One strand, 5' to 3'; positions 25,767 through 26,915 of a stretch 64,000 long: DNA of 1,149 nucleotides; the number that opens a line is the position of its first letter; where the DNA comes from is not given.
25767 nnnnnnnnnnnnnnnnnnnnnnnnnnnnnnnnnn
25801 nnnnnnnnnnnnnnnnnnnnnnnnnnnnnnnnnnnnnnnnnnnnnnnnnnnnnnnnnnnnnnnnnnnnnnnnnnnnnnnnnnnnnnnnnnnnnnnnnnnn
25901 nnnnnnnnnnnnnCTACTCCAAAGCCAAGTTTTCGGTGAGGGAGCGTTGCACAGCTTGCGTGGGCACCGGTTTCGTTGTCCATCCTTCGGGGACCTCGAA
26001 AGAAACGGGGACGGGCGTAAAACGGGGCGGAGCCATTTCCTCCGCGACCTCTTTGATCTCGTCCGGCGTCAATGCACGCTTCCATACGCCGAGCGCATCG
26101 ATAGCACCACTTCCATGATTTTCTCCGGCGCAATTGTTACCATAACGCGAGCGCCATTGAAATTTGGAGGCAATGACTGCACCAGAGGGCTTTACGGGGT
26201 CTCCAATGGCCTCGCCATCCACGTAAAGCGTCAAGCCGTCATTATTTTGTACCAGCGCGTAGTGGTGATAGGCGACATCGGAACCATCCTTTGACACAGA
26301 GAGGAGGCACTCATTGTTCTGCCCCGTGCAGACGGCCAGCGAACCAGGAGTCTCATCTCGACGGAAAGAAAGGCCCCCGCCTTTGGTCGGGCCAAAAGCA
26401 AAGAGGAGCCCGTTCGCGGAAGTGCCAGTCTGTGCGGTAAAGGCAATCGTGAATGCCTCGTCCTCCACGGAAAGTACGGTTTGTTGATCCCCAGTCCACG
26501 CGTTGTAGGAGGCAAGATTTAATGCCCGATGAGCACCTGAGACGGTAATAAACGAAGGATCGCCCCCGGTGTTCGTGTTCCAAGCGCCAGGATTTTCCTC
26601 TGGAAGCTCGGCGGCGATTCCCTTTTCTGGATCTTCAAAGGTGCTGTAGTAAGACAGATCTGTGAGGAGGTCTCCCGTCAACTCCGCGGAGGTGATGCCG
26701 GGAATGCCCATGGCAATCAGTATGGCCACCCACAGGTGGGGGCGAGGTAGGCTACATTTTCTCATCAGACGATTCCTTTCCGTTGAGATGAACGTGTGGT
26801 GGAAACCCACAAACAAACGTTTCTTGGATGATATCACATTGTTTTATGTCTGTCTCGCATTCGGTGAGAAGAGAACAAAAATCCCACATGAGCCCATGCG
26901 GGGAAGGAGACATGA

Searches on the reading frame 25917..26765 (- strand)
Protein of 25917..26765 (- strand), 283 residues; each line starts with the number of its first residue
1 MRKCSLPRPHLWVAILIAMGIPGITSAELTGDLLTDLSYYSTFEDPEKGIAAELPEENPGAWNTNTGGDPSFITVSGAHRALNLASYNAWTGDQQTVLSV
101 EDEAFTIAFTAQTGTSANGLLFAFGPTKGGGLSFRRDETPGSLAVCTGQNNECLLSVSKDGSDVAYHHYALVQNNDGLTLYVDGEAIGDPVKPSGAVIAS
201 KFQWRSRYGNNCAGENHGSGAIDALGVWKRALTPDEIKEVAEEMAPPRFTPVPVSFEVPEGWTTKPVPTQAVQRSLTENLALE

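Call 5: search_protein_families(library=pfam, proteins=[window:25917-26765:-], max_evalue=0.01)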
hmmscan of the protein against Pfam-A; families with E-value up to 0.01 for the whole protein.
window:25917-26765:- (283 aa): 1 family
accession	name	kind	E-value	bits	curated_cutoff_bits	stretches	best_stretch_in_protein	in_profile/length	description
PF13385.13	Laminin_G_3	-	9e-13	49.1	27.6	1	101-238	15-151/151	Concanavalin A-like lectin/glucanases superfamily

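Call 6: search_protein_families(library=ncbifam, proteins=[window:25917-26765:-], max_evalue=0.01)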
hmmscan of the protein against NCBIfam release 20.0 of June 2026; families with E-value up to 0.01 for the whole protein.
window:25917-26765:- (283 aa): 1 family
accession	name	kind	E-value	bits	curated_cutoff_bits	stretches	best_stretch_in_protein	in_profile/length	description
NF052392.1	BetGlycExoK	equivalog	0.0097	15.4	350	0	150-193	159-201/261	endo-1,3-1,4-beta-glycanase ExoK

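Call 23: list_cluster_members(proteins=[P0001, window:25917-26765:-, window:21813-25766:-])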
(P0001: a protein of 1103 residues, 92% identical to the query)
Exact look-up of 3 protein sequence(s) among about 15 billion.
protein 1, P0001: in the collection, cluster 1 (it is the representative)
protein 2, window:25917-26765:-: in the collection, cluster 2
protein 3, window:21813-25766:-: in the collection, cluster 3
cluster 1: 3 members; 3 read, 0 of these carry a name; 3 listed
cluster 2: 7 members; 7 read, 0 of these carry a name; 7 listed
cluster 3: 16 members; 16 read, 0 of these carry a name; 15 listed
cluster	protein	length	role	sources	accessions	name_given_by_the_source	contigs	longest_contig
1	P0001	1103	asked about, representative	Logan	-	-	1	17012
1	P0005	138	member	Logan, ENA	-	-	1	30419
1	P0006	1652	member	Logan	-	-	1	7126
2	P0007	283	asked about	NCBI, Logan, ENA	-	-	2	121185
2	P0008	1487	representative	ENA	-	-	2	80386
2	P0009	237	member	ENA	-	-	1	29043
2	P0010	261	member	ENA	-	-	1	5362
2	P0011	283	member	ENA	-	-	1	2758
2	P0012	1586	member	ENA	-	-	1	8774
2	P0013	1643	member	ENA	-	-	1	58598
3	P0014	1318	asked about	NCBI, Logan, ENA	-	-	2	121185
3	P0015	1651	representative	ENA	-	-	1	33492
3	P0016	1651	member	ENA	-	-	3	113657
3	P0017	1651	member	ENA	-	-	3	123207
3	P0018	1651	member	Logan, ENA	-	-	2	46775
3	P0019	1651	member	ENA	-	-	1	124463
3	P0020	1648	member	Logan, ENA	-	-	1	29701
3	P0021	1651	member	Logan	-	-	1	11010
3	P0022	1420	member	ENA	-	-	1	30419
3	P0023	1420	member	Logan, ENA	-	-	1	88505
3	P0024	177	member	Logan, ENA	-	-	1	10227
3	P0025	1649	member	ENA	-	-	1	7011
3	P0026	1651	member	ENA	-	-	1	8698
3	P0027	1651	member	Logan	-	-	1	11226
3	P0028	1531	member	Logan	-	-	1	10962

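Call 27: find_encoding_contigs(protein=P0017, flank=10000, max_places=6)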
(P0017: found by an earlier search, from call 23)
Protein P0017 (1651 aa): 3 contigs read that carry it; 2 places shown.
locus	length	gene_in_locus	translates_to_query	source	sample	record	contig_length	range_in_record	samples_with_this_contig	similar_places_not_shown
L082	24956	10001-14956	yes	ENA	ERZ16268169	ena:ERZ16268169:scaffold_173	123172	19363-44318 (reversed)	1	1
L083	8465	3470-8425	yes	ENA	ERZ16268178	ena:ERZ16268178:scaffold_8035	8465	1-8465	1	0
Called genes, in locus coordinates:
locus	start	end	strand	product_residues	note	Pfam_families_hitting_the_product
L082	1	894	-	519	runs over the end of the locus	PF01408:GFO_IDH_MocA, PF19051:GFO_IDH_MocA_C2 (faint)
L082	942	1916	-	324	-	PF01261:AP_endonuc_2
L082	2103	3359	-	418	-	PF01261:AP_endonuc_2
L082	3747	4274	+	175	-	-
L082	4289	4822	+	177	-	PF01258:zf-dskA_traR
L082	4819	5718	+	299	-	PF00288:GHMP_kinases_N, PF08544:GHMP_kinases_C (faint)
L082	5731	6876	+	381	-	-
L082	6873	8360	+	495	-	PF21211:FkbH_N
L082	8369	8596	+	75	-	PF00550:PP-binding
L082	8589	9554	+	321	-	PF08545:ACP_syn_III, PF08541:ACP_syn_III_C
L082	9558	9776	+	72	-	-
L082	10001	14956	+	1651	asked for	PF13385:Laminin_G_3, PF00754:F5_F8_type_C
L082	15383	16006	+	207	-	PF07589:PEP_exosort_dom (weak)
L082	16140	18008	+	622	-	PF00884:Sulfatase, PF01663:Phosphodiest (faint), PF00884:Sulfatase, PF16347:SGSH_C (weak)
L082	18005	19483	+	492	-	-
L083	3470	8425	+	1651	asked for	PF13385:Laminin_G_3, PF00754:F5_F8_type_C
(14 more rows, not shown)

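Call 28: find_encoding_contigs(protein=P0007, flank=6000, max_places=6)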
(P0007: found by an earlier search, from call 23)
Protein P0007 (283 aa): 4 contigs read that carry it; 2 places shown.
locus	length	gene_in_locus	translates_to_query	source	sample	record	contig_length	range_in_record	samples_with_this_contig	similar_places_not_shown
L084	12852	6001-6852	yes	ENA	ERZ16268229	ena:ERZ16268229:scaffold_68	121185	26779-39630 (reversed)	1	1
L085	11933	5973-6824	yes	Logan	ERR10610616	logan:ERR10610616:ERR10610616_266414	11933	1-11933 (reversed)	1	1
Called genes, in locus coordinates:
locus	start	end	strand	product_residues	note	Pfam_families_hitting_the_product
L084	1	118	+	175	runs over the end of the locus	-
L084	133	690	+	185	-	PF01258:zf-dskA_traR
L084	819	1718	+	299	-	PF00288:GHMP_kinases_N, PF08544:GHMP_kinases_C (faint)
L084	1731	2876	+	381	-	-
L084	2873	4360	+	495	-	PF21211:FkbH_N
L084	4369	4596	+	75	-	PF00550:PP-binding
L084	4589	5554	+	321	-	PF08545:ACP_syn_III, PF08541:ACP_syn_III_C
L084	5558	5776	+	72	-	-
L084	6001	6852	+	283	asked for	PF13385:Laminin_G_3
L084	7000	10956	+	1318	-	PF00754:F5_F8_type_C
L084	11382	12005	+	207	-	PF07589:PEP_exosort_dom (weak)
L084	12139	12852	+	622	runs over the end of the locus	PF00884:Sulfatase, PF01663:Phosphodiest (faint), PF00884:Sulfatase, PF16347:SGSH_C (weak)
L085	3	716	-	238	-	?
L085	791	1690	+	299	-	PF00288:GHMP_kinases_N, PF08544:GHMP_kinases_C (faint)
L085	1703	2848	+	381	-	-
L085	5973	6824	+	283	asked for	PF13385:Laminin_G_3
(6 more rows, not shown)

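Call 29: find_encoding_contigs(protein=P0011, flank=6000, max_places=6)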
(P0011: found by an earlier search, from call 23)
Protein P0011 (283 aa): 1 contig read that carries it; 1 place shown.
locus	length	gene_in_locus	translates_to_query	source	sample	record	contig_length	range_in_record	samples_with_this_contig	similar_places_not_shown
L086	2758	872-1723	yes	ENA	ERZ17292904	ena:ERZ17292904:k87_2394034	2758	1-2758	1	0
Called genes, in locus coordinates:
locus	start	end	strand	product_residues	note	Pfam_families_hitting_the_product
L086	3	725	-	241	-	?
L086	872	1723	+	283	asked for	PF13385:Laminin_G_3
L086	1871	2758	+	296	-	?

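Call 32: find_encoding_contigs(protein=P0022, flank=3000, max_places=3)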
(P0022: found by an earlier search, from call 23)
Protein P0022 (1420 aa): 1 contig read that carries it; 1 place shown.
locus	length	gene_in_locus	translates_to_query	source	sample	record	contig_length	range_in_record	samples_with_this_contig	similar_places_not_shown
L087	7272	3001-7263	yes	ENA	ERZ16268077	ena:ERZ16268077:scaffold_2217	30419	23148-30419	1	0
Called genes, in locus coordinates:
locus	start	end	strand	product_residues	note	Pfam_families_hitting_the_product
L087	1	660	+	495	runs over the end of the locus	PF21211:FkbH_N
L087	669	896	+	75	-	PF00550:PP-binding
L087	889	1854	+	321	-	PF08545:ACP_syn_III, PF08541:ACP_syn_III_C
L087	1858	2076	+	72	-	-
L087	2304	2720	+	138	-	-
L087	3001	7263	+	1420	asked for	PF00754:F5_F8_type_C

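Call 33: find_encoding_contigs(protein=P0023, flank=3000, max_places=3)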
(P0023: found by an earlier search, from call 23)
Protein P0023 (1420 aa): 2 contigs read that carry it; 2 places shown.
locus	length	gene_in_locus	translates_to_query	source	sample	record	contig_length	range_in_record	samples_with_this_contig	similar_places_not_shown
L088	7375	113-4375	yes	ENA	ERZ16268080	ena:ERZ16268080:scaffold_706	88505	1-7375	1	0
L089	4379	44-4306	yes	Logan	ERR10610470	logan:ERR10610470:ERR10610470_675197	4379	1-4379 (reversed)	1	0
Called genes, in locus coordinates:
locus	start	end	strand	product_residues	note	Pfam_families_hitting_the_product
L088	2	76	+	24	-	?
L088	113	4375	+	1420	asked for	PF00754:F5_F8_type_C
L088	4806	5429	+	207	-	PF07589:PEP_exosort_dom (weak)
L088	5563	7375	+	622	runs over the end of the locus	PF00884:Sulfatase, PF01663:Phosphodiest (faint), PF00884:Sulfatase, PF16347:SGSH_C (weak)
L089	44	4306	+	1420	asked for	PF00754:F5_F8_type_C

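Call 34: find_encoding_contigs(protein=P0024, flank=6000, max_places=3)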
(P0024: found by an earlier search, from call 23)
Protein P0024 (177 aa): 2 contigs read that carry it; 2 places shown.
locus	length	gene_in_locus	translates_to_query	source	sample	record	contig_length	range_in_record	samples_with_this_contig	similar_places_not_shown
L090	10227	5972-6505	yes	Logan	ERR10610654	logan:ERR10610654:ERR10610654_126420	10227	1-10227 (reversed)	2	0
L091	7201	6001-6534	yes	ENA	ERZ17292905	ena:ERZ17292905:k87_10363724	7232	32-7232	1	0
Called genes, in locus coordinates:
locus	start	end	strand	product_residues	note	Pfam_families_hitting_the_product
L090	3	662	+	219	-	?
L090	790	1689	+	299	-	PF00288:GHMP_kinases_N, PF08544:GHMP_kinases_C (faint)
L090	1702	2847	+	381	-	-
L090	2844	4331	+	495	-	PF21211:FkbH_N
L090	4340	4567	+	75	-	PF00550:PP-binding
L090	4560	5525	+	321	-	PF08545:ACP_syn_III, PF08541:ACP_syn_III_C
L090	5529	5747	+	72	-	-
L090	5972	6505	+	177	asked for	-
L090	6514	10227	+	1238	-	?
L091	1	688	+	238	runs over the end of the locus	?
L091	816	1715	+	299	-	PF00288:GHMP_kinases_N, PF08544:GHMP_kinases_C (faint)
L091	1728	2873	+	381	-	-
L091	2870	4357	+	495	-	PF21211:FkbH_N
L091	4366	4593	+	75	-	PF00550:PP-binding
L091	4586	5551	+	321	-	PF08545:ACP_syn_III, PF08541:ACP_syn_III_C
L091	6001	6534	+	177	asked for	-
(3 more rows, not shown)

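Call 35: find_encoding_contigs(protein=P0028, flank=3000, max_places=3)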
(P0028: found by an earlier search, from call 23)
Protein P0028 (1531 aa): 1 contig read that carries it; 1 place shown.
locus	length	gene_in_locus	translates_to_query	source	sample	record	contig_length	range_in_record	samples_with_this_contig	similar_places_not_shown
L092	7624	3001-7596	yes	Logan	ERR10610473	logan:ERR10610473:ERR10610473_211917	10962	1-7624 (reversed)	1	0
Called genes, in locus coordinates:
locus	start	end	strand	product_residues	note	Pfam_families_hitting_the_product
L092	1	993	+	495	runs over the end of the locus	PF21211:FkbH_N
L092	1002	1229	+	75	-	PF00550:PP-binding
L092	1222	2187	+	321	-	PF08545:ACP_syn_III, PF08541:ACP_syn_III_C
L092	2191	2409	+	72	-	-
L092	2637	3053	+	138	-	-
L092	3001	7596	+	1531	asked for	PF13385:Laminin_G_3, PF00754:F5_F8_type_C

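Call 39: find_encoding_contigs(protein=P0009, flank=6000, max_places=3)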
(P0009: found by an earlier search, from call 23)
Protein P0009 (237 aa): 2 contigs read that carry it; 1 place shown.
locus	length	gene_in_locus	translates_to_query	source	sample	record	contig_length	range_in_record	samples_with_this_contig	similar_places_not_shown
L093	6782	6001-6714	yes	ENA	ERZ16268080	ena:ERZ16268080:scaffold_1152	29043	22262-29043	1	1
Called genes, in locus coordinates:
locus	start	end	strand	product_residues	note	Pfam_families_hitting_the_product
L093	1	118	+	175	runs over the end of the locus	-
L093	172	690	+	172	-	PF01258:zf-dskA_traR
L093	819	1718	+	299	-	PF00288:GHMP_kinases_N, PF08544:GHMP_kinases_C (faint)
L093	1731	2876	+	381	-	-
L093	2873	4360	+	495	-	PF21211:FkbH_N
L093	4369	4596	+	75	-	PF00550:PP-binding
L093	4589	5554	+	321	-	PF08545:ACP_syn_III, PF08541:ACP_syn_III_C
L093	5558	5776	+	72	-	-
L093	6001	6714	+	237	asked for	PF13385:Laminin_G_3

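Call 40: find_encoding_contigs(protein=P0010, flank=6000, max_places=3)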
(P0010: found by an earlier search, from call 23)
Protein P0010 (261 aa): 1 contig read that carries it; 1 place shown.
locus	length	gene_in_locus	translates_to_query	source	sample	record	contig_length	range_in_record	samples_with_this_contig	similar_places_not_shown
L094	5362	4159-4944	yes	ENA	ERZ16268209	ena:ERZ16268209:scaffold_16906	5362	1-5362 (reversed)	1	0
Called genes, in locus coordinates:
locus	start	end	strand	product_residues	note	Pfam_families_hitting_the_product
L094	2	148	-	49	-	?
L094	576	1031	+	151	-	-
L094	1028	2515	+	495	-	PF21211:FkbH_N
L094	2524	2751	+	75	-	PF00550:PP-binding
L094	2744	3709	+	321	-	PF08545:ACP_syn_III, PF08541:ACP_syn_III_C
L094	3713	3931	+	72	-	-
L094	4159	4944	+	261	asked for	PF13385:Laminin_G_3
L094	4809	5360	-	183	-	?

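Call 41: find_encoding_contigs(protein=P0008, flank=3000, max_places=3)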
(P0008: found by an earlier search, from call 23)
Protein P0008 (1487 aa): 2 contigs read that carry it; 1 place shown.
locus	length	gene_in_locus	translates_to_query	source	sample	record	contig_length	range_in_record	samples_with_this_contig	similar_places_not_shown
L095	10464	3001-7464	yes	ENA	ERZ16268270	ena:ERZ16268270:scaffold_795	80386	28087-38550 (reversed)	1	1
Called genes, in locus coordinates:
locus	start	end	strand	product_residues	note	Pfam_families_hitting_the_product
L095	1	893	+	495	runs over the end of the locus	PF21211:FkbH_N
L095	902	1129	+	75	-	PF00550:PP-binding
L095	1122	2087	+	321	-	PF08545:ACP_syn_III, PF08541:ACP_syn_III_C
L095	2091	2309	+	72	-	-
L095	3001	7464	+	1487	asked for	PF13385:Laminin_G_3, PF00754:F5_F8_type_C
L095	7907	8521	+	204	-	PF07589:PEP_exosort_dom (weak)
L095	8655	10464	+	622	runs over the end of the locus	PF00884:Sulfatase, PF01663:Phosphodiest (faint), PF00884:Sulfatase, PF16347:SGSH_C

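Call 46: search_solved_structures(query=P0017, max_evalue=0.01)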
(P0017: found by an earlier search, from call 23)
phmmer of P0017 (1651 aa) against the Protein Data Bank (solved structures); distinct sequences matched with E-value up to 0.01: 0.
